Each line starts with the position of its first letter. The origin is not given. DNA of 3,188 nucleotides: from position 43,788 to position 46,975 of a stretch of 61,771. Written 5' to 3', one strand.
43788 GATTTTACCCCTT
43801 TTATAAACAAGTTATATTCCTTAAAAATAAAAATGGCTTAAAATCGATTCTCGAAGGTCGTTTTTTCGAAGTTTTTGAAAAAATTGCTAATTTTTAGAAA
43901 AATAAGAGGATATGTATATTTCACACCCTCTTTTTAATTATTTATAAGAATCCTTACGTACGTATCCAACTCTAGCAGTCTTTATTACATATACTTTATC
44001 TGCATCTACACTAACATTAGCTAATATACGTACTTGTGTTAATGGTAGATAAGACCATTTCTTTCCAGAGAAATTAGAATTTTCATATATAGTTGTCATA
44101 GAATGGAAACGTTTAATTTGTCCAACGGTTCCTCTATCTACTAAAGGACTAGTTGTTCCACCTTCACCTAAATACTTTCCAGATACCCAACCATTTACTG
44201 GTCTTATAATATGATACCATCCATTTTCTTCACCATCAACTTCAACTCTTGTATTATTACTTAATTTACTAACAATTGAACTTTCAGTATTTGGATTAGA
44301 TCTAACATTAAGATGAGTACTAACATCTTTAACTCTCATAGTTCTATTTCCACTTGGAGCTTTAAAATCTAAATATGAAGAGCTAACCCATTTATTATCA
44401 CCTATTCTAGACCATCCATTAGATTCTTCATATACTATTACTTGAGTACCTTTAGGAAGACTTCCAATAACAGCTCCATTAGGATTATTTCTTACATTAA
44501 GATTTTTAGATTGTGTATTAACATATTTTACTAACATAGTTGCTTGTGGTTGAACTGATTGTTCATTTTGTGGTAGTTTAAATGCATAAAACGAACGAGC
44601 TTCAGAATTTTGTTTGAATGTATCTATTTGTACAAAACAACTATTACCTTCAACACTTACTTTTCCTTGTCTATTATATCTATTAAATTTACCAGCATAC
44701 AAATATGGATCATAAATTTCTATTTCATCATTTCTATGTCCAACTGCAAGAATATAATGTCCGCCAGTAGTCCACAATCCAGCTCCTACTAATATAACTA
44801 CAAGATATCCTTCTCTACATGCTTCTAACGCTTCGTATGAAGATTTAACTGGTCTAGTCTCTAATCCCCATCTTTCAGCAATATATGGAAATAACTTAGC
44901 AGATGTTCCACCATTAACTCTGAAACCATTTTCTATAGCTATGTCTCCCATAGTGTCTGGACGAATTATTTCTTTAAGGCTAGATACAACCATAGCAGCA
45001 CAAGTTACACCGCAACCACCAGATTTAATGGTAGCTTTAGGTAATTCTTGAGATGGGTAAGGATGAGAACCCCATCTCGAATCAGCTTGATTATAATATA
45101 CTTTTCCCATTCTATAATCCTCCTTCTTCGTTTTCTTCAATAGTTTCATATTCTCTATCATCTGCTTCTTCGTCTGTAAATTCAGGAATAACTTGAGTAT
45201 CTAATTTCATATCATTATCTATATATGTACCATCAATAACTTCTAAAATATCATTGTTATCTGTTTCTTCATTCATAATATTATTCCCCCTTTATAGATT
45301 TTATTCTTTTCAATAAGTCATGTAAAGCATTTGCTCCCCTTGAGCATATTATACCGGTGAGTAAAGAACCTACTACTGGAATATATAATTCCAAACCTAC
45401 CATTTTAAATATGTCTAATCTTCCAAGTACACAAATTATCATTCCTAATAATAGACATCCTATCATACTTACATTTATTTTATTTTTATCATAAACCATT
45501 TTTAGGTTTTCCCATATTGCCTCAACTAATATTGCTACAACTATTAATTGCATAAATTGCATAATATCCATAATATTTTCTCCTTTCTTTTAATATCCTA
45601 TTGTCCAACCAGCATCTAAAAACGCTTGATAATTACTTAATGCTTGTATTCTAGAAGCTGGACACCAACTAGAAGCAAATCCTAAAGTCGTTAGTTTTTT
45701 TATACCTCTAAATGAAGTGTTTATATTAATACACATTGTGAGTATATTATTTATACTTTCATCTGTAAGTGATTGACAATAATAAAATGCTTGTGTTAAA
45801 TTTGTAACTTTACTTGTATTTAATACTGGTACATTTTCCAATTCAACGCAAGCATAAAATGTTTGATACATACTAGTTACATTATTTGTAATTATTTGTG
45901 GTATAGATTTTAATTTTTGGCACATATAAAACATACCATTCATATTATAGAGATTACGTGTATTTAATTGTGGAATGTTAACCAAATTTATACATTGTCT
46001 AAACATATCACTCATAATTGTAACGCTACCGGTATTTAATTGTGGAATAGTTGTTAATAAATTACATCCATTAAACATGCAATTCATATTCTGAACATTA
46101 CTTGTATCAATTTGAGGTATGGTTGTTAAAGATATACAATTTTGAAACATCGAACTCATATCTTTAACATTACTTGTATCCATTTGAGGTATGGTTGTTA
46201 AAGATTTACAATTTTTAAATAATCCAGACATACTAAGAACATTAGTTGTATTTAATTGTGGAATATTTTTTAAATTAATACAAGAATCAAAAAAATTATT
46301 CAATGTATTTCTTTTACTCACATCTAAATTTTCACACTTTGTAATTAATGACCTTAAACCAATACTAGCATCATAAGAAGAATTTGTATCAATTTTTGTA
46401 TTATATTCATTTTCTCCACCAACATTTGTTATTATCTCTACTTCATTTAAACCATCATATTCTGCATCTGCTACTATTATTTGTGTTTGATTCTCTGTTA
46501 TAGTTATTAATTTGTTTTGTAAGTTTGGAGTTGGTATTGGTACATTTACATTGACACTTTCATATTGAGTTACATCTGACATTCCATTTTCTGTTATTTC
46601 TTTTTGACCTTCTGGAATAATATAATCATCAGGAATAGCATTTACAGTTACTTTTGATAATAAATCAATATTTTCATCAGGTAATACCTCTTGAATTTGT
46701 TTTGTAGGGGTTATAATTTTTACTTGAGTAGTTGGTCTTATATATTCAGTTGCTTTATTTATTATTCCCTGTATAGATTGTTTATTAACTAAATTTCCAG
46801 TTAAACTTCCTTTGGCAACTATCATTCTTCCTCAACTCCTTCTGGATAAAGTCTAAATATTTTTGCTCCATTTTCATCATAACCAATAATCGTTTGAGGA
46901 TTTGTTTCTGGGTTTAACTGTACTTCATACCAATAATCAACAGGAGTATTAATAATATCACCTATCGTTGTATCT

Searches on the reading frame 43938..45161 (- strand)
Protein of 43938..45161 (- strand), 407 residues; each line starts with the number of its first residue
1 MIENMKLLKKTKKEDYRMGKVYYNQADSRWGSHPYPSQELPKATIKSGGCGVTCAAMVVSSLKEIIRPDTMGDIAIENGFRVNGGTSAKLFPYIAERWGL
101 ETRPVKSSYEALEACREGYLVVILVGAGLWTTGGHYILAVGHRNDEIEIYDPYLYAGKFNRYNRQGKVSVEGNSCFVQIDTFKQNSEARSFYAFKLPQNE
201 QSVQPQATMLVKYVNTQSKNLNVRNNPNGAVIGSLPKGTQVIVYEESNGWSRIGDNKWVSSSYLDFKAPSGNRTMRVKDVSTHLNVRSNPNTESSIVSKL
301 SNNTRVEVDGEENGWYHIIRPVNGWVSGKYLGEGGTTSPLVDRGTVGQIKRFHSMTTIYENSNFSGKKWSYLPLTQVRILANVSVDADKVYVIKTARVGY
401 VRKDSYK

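Call 51: search_protein_families(library=phrogs, proteins=[window:43938-45161:-], max_evalue=0.001)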
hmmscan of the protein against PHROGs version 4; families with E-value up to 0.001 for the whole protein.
window:43938-45161:- (407 aa): 4 families
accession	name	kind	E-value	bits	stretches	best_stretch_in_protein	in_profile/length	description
phrog_1794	-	lysis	3.6e-17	63.8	2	269-331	264-327/336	amidase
phrog_2459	-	unknown function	3.3e-11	44.6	1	199-264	31-97/171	-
phrog_18955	-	unknown function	3.6e-09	36.7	1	192-265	187-262/483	-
phrog_2338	-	lysis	0.00017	22.1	1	203-293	194-296/346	endolysin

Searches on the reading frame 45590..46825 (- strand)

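Call 51: search_protein_families(library=phrogs, proteins=[window:45590-46825:-], max_evalue=0.001)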
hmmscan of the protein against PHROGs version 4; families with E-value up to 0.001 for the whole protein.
window:45590-46825:- (411 aa): 2 families
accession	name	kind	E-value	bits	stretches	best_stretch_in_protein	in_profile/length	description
phrog_22899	-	unknown function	1.4e-23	83.3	1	155-355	889-1091/1857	-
phrog_3649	-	unknown function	4.1e-12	46.8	1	144-324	138-325/375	-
